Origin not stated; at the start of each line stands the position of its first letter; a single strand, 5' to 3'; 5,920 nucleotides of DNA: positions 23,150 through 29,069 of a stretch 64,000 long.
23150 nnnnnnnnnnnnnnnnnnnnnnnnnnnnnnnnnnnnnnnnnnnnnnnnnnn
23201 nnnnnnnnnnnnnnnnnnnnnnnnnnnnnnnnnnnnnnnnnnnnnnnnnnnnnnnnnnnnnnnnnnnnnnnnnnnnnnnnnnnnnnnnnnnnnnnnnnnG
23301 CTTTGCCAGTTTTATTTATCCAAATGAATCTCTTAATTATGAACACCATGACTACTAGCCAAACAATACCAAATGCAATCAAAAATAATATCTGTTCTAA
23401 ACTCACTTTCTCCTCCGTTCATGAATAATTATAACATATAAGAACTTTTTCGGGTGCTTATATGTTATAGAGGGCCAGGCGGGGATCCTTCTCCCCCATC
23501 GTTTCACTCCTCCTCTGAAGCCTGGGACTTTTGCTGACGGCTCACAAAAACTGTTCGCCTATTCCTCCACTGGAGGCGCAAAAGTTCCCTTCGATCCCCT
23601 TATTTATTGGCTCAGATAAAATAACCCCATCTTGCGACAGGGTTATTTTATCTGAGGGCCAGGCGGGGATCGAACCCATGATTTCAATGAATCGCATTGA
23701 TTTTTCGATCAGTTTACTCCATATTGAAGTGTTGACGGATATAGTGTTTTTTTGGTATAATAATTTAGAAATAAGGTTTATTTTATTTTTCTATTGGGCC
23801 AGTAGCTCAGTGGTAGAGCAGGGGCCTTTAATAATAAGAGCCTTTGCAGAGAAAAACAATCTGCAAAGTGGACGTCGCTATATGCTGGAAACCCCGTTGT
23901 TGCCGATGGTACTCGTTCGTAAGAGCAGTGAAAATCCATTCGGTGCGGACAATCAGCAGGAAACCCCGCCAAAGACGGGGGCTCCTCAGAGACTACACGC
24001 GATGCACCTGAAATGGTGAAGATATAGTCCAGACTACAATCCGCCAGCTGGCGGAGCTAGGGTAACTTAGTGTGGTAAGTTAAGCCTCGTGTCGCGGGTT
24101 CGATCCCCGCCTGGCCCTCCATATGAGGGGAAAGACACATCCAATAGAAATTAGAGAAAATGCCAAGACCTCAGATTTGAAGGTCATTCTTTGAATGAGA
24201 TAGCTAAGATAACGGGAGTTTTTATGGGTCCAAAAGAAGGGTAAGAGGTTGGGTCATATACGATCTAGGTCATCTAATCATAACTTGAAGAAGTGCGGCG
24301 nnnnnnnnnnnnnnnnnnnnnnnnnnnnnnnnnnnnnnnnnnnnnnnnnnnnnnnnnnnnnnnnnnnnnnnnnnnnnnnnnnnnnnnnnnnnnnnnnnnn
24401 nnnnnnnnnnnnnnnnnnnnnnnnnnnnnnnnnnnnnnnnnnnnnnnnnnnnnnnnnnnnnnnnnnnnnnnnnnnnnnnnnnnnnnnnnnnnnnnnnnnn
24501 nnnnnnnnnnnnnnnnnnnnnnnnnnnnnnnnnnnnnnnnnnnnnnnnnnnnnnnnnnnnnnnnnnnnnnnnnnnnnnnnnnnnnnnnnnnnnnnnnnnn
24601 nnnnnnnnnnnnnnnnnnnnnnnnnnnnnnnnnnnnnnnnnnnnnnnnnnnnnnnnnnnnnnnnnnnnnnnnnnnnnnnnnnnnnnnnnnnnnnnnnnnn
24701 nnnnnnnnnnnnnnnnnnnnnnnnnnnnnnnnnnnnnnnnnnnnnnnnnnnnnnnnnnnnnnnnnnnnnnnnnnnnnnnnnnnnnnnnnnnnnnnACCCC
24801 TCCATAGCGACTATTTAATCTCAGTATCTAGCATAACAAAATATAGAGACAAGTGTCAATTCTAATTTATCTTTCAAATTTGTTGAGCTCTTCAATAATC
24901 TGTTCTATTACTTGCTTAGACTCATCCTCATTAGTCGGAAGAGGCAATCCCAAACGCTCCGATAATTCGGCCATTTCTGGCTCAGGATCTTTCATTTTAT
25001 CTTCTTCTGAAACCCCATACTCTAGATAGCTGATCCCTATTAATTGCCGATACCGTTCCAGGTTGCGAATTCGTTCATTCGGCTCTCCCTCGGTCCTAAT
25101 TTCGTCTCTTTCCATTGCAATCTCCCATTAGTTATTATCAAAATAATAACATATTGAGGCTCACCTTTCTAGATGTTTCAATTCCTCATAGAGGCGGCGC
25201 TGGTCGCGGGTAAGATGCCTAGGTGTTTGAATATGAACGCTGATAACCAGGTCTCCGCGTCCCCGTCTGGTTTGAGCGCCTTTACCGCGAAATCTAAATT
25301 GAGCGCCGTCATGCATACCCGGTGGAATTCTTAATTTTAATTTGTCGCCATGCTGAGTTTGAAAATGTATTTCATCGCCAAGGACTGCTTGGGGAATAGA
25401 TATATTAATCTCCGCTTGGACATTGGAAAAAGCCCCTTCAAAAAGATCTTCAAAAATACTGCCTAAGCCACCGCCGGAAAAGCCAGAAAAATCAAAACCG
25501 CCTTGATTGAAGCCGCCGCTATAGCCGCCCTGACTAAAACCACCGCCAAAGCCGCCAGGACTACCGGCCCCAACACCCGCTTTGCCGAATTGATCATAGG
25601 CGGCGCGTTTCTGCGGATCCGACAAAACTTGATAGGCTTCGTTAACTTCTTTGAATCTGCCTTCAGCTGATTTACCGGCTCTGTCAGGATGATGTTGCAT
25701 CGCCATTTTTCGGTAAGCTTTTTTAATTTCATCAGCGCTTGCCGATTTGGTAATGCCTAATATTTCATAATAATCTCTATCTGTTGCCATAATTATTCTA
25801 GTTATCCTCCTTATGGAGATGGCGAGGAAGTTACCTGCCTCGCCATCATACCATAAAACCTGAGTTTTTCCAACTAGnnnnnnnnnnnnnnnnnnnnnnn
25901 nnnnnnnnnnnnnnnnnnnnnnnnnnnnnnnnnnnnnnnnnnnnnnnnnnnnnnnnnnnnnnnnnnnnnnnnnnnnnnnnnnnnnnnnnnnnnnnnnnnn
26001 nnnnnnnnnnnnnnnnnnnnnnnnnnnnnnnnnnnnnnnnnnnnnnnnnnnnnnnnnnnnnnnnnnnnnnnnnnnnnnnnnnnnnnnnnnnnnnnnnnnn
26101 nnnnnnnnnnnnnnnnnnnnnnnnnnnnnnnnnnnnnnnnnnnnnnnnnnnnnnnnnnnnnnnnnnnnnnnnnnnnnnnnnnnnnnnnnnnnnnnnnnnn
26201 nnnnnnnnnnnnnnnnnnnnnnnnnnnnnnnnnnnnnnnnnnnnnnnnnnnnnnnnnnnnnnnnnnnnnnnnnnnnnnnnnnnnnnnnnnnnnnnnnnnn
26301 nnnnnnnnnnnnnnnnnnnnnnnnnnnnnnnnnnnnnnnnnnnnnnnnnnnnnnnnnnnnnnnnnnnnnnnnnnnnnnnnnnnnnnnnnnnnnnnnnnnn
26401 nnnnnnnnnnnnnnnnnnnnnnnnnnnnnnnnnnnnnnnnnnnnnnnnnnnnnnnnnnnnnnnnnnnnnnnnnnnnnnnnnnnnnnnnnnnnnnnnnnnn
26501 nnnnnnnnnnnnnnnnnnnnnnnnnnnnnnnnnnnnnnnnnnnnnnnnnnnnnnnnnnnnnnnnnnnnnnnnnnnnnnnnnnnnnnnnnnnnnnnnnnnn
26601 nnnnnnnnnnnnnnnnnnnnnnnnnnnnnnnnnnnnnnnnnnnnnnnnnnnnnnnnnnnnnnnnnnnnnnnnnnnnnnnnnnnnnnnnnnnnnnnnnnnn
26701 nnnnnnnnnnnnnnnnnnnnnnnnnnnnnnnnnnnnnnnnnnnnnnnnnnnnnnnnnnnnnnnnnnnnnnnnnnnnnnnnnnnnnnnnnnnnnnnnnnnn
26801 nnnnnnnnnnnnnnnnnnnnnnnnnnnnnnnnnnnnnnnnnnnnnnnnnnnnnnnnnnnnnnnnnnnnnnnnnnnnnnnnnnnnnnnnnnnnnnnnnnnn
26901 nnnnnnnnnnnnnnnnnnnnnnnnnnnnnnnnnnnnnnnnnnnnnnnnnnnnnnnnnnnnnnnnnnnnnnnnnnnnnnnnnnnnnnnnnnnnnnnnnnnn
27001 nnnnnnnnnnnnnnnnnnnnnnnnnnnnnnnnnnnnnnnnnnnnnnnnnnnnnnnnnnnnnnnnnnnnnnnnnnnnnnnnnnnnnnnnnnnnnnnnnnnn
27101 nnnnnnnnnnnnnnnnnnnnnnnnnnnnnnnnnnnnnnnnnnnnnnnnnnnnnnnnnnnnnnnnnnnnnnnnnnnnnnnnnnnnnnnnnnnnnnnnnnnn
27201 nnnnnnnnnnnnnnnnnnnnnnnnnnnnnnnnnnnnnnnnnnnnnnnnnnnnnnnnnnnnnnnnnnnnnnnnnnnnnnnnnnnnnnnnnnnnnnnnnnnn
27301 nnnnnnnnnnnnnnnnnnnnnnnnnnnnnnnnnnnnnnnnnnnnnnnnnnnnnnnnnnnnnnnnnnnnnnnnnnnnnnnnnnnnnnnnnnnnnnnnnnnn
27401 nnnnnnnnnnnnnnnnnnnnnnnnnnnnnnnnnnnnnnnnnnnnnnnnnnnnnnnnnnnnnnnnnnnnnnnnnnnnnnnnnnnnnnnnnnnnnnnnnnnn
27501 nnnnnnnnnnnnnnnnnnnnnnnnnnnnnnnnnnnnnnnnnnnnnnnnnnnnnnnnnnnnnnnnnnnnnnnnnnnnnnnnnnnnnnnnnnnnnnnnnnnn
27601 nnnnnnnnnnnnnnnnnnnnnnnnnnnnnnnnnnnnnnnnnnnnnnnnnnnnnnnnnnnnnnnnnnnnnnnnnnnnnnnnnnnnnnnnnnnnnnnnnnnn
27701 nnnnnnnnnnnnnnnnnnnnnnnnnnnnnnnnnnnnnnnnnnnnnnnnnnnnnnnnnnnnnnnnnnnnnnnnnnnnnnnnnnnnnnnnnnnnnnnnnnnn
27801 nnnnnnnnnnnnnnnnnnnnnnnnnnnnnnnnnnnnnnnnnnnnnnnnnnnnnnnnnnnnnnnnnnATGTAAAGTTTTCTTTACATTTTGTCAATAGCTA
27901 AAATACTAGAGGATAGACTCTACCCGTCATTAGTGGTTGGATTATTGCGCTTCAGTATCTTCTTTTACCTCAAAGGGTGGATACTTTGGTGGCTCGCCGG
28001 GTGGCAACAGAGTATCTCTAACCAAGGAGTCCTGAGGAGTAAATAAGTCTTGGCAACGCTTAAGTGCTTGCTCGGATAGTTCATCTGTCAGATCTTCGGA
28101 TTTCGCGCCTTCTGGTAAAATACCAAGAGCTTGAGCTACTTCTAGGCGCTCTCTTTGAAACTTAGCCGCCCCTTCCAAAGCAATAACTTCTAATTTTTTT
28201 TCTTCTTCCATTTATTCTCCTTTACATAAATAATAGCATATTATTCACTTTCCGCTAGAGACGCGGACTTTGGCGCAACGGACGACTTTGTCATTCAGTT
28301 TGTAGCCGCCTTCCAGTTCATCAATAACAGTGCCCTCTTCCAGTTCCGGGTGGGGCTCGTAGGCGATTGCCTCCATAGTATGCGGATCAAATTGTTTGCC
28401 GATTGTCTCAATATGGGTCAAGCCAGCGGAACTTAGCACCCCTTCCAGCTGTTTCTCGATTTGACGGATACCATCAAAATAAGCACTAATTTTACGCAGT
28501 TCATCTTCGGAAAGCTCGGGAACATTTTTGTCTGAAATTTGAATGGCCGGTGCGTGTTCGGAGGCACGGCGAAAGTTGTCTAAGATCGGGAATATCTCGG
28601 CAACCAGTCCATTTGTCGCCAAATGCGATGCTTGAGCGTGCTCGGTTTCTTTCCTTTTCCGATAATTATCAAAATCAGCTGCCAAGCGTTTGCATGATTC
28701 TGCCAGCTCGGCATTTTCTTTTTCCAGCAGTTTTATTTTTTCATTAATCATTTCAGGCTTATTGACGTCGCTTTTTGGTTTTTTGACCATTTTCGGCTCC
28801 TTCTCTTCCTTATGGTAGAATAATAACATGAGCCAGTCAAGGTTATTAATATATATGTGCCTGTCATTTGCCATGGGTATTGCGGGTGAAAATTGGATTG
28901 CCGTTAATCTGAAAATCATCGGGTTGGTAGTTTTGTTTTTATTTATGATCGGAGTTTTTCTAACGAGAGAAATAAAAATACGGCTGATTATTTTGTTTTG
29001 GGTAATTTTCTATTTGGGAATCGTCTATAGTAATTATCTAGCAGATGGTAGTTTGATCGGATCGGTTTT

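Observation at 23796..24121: tRNA-Lys(UUU) gene split by an ORF-less group I intron in the anticodon loop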

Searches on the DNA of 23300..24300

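Call 4: search_rna_families(source=window, start=23600, end=24300, threshold=evalue, max_evalue=10, show_alignments=6)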
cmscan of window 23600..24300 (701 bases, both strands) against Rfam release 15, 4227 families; matches with E-value up to 10: 3.
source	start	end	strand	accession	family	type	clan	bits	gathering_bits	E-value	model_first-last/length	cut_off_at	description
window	23818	24047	+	RF00028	Intron_gpI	Intron;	-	48.7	50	2.7e-11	1-253/253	no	Group I catalytic intron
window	24029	24114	+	RF01852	tRNA-Sec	Gene; tRNA;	CL00001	15.8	47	3.7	1-91/91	no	Selenocysteine transfer RNA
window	24094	24110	+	RF04321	tmRNA_permuted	Gene;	-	10.8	47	8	36-52/213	no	permuted transfer-messenger RNA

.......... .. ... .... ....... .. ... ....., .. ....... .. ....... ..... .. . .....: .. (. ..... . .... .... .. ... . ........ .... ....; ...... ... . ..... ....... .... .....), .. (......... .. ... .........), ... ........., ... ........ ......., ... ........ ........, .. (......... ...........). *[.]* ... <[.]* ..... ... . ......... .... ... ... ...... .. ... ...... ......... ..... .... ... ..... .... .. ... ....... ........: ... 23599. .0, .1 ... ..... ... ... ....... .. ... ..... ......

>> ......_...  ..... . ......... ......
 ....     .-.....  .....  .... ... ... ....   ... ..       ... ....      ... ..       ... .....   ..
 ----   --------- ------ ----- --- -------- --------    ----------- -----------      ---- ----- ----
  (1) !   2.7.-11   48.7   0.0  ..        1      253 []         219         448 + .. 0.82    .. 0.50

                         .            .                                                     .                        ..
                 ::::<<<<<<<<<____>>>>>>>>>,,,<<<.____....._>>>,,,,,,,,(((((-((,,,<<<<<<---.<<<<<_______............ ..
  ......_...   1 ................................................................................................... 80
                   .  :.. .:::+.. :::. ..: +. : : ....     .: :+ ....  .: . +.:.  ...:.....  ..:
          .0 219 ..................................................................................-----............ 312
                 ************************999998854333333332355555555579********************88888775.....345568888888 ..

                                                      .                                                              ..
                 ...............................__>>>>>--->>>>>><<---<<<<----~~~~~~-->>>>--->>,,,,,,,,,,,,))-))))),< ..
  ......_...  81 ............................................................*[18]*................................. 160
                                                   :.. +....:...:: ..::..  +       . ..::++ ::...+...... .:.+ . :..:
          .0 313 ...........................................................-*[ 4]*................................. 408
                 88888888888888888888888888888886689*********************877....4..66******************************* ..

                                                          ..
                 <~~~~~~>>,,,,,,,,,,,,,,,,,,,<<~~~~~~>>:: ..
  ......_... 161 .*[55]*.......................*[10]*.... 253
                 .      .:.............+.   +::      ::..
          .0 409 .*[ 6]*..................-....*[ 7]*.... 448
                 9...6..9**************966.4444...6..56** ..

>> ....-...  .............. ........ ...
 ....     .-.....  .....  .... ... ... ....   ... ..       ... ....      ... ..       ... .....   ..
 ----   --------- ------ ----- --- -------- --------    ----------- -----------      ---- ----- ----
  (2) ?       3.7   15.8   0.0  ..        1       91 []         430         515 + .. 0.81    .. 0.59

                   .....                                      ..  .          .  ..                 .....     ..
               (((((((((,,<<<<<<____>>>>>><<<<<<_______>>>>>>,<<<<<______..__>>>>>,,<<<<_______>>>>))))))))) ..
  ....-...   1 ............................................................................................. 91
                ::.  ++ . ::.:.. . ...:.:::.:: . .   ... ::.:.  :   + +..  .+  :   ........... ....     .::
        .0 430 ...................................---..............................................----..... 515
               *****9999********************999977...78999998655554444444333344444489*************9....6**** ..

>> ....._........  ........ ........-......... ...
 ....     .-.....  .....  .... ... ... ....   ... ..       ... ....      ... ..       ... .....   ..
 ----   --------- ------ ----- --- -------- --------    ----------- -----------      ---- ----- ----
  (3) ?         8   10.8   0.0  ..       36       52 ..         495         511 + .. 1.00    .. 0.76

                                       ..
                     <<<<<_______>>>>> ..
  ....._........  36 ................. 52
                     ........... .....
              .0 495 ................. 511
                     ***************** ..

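Call 11: search_rna_families(source=window, start=23300, end=23820, threshold=evalue, max_evalue=10, show_alignments=4)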
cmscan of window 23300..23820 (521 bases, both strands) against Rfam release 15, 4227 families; matches with E-value up to 10: 5.
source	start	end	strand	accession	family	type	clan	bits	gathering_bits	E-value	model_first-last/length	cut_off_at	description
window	23522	23650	+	RF01820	RsaE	Gene; sRNA;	-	24.3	79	0.078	1-112/112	no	RNA Staph. aureus E (RoxS)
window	23613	23654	-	RF03940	MIR9563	Gene; miRNA;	-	22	90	0.11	1-127/127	no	MIR9563 microRNA precursor family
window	23796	23820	+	RF00005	tRNA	Gene; tRNA;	CL00001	19.2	29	0.24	1-25/71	3'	tRNA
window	23605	23670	-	RF02362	Yfr10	Gene; sRNA;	-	17.6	43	6.3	1-78/78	no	Cyanobacterial functional RNA 10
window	23431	23468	+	RF00744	mir-361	Gene; miRNA;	-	14.1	70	8.1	1-71/71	no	mir-361 microRNA precursor family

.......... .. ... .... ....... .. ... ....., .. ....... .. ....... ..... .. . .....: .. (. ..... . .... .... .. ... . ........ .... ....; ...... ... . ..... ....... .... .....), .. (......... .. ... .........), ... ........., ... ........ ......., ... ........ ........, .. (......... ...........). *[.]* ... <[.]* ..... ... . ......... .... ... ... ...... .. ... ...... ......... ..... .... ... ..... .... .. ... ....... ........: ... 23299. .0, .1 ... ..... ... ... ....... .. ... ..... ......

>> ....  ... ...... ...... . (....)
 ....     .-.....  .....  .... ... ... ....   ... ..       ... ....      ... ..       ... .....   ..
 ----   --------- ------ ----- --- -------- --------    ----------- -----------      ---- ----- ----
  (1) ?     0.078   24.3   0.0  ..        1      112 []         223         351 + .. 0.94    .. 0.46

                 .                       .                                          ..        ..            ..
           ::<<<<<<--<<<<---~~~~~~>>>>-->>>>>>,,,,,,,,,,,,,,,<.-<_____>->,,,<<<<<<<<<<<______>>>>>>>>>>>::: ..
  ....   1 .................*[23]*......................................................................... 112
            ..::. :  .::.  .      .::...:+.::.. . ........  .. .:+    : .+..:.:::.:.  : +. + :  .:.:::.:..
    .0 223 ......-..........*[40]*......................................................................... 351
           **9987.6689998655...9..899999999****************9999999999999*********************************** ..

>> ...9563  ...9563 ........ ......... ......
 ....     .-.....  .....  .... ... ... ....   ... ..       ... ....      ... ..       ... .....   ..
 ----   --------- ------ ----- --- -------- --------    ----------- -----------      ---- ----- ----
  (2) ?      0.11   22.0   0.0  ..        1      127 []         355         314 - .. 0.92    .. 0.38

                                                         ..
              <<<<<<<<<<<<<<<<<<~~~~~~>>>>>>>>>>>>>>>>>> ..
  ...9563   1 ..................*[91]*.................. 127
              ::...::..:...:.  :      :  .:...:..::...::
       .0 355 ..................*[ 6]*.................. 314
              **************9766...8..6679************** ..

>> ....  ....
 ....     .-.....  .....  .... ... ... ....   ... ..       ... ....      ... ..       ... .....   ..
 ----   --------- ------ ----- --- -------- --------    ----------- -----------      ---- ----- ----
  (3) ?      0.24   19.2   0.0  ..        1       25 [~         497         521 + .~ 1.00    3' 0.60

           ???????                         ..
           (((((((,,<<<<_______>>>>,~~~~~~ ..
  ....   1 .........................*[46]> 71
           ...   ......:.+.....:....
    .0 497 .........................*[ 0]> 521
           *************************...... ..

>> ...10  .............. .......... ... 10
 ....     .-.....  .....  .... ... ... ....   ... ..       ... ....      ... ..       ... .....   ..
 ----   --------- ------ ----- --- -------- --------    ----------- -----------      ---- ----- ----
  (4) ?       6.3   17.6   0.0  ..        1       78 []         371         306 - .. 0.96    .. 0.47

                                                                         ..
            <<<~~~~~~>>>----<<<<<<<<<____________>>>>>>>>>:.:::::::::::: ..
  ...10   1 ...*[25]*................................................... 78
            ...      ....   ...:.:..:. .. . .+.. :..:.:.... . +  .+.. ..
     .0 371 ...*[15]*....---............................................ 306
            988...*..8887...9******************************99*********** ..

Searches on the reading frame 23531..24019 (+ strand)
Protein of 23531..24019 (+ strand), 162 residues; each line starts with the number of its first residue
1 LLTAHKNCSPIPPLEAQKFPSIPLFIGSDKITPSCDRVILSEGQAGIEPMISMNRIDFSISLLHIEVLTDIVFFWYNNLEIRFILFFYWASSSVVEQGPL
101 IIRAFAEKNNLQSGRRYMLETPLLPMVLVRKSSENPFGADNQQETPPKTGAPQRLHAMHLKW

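Call 63: search_protein_families(library=pfam, proteins=[window:23531-24019:+])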
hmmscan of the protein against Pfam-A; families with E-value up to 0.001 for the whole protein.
window:23531-24019:+ (162 aa): 0 families

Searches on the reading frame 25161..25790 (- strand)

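Call 12: search_protein_families(library=pfam, proteins=[window:25161-25790:-], max_evalue=0.001)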
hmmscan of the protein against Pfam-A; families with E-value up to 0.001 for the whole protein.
window:25161-25790:- (209 aa): 2 families
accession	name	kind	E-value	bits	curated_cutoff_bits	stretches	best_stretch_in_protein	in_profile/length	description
PF00226.36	DnaJ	-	1.1e-27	96.3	27.8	1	6-66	1-63/63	DnaJ domain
PF01556.23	DnaJ_C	-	4.1e-13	50.1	26.6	1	117-190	78-152/152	DnaJ C terminal domain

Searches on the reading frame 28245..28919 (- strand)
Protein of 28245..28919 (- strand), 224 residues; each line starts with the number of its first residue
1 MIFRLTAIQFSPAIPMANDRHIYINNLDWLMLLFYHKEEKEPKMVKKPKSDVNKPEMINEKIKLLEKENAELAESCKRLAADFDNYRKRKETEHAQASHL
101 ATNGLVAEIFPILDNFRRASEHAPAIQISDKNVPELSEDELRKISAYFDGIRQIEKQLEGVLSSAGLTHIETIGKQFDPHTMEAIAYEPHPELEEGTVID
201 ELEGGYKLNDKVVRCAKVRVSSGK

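Call 12: search_protein_families(library=pfam, proteins=[window:28245-28919:-], max_evalue=0.001)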
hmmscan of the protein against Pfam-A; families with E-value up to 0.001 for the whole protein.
window:28245-28919:- (224 aa): 1 family
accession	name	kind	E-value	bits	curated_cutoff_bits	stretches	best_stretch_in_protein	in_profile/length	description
PF01025.24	GrpE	-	5.8e-40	137.1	25.8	1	49-221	7-164/165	GrpE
